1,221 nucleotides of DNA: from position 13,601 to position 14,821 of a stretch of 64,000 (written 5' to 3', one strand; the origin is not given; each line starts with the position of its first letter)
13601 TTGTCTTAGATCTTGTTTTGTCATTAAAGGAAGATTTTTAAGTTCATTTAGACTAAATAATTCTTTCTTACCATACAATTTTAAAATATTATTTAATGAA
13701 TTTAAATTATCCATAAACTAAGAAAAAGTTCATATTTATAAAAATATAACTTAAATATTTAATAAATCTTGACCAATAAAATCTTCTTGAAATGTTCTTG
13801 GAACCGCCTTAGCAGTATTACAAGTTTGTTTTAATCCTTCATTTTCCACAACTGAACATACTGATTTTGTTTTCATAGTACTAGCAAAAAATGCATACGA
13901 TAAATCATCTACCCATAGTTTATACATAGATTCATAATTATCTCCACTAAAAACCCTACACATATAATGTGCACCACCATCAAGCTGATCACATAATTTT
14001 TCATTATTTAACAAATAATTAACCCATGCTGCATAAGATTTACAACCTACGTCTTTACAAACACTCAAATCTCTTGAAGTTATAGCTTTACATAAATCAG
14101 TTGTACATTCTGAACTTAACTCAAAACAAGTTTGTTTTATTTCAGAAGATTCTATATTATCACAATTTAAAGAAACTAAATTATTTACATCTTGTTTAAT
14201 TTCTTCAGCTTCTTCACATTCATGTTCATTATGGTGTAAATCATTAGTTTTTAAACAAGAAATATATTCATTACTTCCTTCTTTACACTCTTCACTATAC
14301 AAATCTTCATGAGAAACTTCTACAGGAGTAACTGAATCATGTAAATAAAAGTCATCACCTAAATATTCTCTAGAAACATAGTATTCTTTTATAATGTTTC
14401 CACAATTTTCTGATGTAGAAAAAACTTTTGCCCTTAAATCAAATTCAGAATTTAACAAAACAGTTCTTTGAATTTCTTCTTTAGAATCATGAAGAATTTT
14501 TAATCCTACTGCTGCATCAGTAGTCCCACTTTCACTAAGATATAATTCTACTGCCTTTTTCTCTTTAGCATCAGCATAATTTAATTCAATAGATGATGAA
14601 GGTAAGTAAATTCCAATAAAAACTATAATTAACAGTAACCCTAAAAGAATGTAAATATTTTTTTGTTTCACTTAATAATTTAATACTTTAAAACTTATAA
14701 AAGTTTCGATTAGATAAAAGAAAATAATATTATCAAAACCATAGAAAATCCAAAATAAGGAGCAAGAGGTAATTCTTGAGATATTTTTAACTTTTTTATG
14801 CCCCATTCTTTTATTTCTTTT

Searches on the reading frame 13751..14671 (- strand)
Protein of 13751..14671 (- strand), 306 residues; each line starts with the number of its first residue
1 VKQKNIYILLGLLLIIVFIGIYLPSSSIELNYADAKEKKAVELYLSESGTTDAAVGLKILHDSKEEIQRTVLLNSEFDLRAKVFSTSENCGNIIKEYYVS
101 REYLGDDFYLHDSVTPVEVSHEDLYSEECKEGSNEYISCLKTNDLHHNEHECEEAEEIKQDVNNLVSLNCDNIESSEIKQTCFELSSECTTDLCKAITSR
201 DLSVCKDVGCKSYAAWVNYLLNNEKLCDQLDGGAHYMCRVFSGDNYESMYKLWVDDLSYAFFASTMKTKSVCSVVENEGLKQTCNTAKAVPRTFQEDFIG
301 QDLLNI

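Call 6: search_protein_families(library=pfam, proteins=[window:13751-14671:-], max_evalue=0.1)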
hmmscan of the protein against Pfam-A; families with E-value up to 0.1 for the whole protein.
window:13751-14671:- (306 aa): 0 families

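Call 10: search_protein_families(library=ncbifam, proteins=[window:13751-14671:-], max_evalue=0.1)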
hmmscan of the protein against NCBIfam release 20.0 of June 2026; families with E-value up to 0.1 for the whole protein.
window:13751-14671:- (306 aa): 0 families

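Call 64: search_protein_families(library=padloc, proteins=[window:13751-14671:-], max_evalue=0.001)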
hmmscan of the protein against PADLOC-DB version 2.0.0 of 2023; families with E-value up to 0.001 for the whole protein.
window:13751-14671:- (306 aa): 0 families
